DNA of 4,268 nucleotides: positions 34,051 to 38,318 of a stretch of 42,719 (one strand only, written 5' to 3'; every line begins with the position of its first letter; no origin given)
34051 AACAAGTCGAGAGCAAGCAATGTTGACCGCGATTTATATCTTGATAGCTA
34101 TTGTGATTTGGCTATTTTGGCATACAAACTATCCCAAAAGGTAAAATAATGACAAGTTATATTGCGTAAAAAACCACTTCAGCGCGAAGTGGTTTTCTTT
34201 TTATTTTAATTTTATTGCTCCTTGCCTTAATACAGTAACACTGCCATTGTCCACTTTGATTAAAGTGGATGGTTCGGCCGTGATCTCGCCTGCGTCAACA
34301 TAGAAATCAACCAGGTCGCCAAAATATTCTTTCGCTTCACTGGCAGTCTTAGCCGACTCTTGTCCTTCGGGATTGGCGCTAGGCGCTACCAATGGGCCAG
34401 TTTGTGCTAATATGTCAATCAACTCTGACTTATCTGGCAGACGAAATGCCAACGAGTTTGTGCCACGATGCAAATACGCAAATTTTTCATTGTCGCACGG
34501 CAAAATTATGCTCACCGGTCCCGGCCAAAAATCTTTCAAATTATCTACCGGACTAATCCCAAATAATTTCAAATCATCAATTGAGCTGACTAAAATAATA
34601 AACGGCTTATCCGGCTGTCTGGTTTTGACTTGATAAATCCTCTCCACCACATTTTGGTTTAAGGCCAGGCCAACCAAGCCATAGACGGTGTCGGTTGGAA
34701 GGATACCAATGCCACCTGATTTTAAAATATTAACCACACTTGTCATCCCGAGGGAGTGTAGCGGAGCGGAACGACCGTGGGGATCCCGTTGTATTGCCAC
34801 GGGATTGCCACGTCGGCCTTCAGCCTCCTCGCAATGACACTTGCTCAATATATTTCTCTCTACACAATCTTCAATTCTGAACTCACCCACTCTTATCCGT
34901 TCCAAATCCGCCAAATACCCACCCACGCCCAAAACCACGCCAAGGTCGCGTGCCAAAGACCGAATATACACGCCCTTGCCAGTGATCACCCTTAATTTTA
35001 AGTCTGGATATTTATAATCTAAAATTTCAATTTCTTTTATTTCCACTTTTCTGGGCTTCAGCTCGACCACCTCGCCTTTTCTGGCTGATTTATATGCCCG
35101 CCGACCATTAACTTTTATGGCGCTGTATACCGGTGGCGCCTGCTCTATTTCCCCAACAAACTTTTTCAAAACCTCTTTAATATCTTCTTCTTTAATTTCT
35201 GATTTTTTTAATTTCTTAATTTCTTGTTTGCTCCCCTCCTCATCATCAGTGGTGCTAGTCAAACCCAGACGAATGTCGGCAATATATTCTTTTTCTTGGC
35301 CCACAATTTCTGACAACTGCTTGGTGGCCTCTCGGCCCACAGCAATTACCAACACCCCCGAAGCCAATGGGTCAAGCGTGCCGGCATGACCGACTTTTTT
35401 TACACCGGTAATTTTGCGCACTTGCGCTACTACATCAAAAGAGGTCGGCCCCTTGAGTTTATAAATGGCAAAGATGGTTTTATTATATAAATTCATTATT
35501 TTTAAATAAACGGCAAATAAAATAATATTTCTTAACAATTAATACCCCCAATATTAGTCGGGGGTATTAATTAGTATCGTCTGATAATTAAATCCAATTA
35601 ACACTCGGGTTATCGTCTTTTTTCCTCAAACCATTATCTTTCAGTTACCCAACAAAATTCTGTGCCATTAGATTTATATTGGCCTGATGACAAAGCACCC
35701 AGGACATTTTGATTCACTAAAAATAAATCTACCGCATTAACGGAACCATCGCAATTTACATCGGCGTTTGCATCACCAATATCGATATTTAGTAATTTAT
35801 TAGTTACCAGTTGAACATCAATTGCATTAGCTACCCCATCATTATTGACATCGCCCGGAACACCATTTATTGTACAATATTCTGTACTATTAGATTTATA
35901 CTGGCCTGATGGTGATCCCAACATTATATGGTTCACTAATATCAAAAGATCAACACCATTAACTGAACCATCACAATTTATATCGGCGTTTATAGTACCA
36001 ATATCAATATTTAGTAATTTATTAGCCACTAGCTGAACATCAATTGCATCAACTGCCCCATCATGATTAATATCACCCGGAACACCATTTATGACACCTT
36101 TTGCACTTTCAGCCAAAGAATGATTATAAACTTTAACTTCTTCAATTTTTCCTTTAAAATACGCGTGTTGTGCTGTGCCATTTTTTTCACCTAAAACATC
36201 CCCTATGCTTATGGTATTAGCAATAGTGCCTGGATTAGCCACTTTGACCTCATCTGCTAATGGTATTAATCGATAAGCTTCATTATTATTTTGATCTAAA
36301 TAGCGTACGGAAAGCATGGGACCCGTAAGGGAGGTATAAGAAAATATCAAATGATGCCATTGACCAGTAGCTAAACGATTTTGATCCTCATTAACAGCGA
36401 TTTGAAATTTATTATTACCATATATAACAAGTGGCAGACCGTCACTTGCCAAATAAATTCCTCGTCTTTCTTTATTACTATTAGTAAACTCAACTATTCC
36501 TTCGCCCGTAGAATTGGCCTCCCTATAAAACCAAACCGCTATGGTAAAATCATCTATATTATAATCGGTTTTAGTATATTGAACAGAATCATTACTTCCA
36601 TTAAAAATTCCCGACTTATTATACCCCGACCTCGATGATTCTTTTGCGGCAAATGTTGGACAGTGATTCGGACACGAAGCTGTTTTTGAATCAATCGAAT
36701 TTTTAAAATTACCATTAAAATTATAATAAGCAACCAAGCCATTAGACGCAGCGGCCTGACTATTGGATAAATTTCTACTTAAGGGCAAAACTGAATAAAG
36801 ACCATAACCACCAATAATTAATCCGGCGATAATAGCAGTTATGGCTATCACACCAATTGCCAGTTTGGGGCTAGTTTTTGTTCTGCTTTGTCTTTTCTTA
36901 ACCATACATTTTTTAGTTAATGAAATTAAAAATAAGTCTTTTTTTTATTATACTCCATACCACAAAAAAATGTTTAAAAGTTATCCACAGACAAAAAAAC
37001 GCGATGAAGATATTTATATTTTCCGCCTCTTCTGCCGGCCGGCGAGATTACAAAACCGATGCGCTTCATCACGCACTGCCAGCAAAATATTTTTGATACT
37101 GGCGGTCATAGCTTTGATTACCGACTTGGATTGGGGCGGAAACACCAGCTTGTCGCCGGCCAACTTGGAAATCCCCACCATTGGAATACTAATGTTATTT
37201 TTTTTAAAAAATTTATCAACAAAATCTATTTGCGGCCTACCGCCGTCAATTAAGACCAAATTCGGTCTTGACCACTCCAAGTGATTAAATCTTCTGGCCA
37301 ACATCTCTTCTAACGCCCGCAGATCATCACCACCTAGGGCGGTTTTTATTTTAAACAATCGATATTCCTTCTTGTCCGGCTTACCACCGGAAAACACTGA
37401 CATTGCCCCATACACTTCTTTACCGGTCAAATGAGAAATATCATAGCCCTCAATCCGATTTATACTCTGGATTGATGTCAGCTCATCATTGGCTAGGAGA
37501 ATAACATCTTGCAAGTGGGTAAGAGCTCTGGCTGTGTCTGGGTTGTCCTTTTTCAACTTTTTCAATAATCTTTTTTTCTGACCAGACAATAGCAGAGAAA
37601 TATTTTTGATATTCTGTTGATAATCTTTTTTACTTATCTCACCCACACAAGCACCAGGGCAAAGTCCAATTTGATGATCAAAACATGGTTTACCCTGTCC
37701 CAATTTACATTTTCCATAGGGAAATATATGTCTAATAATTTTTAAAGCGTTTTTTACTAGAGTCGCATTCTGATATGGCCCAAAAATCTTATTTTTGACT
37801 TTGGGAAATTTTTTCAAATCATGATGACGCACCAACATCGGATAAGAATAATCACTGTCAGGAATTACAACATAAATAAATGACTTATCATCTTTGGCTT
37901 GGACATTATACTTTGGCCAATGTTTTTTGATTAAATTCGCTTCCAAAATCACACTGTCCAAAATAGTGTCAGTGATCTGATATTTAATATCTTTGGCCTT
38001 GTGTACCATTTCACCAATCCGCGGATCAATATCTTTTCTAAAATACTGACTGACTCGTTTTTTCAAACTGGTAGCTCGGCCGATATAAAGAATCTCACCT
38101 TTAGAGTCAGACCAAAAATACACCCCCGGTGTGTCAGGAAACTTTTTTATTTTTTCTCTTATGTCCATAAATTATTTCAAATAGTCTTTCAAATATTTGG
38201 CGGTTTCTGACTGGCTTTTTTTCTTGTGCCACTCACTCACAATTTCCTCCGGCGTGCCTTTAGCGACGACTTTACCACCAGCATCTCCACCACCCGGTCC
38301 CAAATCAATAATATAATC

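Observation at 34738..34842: A palindromic element insertion appears to have welded truB and tsaC into one reading frame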

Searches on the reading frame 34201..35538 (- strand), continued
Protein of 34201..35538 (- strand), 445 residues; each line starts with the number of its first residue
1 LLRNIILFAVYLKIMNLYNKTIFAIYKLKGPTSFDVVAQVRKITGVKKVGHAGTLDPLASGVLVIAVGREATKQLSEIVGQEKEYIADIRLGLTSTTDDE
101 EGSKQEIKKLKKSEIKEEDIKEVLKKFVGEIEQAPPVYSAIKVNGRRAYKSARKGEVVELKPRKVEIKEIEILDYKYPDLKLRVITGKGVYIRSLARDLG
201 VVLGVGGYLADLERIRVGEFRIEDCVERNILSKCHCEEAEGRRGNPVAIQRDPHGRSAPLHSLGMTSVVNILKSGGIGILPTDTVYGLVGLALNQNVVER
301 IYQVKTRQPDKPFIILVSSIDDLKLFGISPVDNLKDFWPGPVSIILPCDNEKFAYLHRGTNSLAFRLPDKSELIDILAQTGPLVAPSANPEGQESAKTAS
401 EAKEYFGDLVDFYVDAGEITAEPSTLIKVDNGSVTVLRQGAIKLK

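Call 86: search_protein_families(library=ncbifam, proteins=[window:34204-35496:-], max_evalue=0.01)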
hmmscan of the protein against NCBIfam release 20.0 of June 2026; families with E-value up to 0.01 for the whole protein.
window:34204-35496:- (431 aa): 5 families
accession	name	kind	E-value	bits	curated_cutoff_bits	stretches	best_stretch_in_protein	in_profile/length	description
TIGR00431.1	TruB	equivalog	1.7e-65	220.7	151.45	1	7-215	3-208/210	tRNA pseudouridine(55) synthase TruB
TIGR00057.1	TIGR00057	equivalog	3.7e-43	147.1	123.2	1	251-429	11-194/202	L-threonylcarbamoyladenylate synthase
NF003280.0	PRK04270.1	equivalog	9.9e-38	129.7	242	1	4-215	29-202/323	RNA-guided pseudouridylation complex pseudouridine synthase subunit Cbf5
TIGR00425.1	CBF5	equivalog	9.1e-32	110.4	238.15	1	7-213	35-203/322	RNA-guided pseudouridylation complex pseudouridine synthase subunit Cbf5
NF007919.1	PRK10634.1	equivalog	5.2e-18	65.2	175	1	255-419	2-173/176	L-threonylcarbamoyladenylate synthase type 1 TsaC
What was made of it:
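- Checked: NCBIfam finds TruB plus TIGR00057 (call 86).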

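Call 97: find_encoding_contigs(protein=P0036, flank=2500, max_places=2)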
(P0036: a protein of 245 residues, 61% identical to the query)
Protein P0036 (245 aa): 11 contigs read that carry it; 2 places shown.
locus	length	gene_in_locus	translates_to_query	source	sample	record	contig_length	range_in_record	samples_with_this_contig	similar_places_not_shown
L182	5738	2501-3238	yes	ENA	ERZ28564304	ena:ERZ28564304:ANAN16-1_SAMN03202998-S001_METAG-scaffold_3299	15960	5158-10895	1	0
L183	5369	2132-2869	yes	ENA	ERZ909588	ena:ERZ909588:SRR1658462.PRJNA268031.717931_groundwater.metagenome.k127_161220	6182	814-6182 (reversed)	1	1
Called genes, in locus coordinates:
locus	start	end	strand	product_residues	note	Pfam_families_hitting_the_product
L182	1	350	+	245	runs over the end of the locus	PF03602:Cons_hypoth95 (weak), PF05175:MTS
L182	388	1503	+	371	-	-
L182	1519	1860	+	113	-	PF01588:tRNA_bind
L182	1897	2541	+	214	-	PF00730:HhH-GPD, PF00633:HHH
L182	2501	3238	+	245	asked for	PF01509:TruB_N, PF16198:TruB_C_2 (weak)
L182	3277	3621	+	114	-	PF01035:DNA_binding_1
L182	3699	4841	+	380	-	PF01702:TGT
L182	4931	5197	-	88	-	-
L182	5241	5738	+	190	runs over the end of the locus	-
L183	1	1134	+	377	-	?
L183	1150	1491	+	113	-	PF01588:tRNA_bind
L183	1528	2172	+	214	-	PF00730:HhH-GPD, PF00633:HHH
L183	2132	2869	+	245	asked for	PF01509:TruB_N, PF16198:TruB_C_2 (weak)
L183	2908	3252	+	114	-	PF01035:DNA_binding_1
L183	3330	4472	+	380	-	PF01702:TGT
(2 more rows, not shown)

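Call 98: find_encoding_contigs(protein=P0033, flank=2500, max_places=2)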
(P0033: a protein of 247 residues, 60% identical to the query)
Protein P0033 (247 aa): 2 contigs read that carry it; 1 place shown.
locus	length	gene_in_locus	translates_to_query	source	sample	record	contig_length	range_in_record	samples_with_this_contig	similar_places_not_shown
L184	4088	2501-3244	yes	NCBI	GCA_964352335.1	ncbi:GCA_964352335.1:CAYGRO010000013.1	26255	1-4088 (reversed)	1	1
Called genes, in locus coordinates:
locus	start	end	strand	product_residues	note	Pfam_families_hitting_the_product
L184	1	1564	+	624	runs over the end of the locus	PF03190:Thioredox_DsbH, PF13899:Thioredoxin_7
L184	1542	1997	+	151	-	PF10648:Gmad2 (weak)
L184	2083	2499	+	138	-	PF04480:DUF559, PF18741:MTES_1575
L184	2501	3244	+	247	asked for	PF01509:TruB_N, PF16198:TruB_C_2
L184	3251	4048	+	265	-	PF03721:UDPG_MGDP_dh_N, PF00984:UDPG_MGDP_dh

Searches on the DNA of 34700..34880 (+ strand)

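Call 45: search_rna_families(source=window, start=34700, end=34880, threshold=evalue, max_evalue=10)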
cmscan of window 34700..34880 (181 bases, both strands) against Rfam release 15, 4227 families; matches with E-value up to 10: 2.
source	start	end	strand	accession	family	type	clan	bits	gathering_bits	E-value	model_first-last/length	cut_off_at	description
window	34775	34802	+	RF02470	Ms_IGR-8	Gene; sRNA;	-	10.2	44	6.6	29-56/63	no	Mycobacterium sRNA Ms_IGR-8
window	34818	34832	-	RF01276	sR53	Gene; snRNA; snoRNA; CD-box;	-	8.9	49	6.8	46-60/60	no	Small nucleolar RNA sR53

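Call 88: search_dna_similar(query=window:34738-34842:+, collection=phages, mode=distant, max_evalue=0.01, max_rows=15)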
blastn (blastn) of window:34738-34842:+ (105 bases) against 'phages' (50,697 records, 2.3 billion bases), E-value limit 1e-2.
No match.
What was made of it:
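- Tried and rejected: The phage collection: no match (call 88).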

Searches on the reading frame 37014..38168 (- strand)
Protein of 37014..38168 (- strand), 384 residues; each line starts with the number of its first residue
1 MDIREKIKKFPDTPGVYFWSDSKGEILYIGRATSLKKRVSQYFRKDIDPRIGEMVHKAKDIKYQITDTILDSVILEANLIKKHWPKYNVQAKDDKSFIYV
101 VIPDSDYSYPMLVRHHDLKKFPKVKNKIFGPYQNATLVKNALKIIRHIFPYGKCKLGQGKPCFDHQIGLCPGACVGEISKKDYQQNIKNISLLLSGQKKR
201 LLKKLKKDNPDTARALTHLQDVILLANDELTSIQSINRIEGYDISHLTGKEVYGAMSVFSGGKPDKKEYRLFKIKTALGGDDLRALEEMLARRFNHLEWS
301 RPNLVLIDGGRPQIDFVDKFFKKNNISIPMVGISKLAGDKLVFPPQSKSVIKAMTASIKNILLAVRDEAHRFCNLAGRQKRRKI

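Call 39: search_protein_families(library=pfam, proteins=[window:37014-38168:-], max_evalue=0.00001)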
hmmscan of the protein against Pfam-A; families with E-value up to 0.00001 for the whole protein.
window:37014-38168:- (384 aa): 2 families
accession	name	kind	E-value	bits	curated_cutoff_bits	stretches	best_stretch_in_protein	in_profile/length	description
PF08459.17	UvrC_RNaseH_dom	-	5.9e-36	124.2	22.3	1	234-372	8-157/159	UvrC RNAse H endonuclease domain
PF01541.30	GIY-YIG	-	3.9e-08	33.9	22.6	1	15-88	3-78/78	GIY-YIG catalytic domain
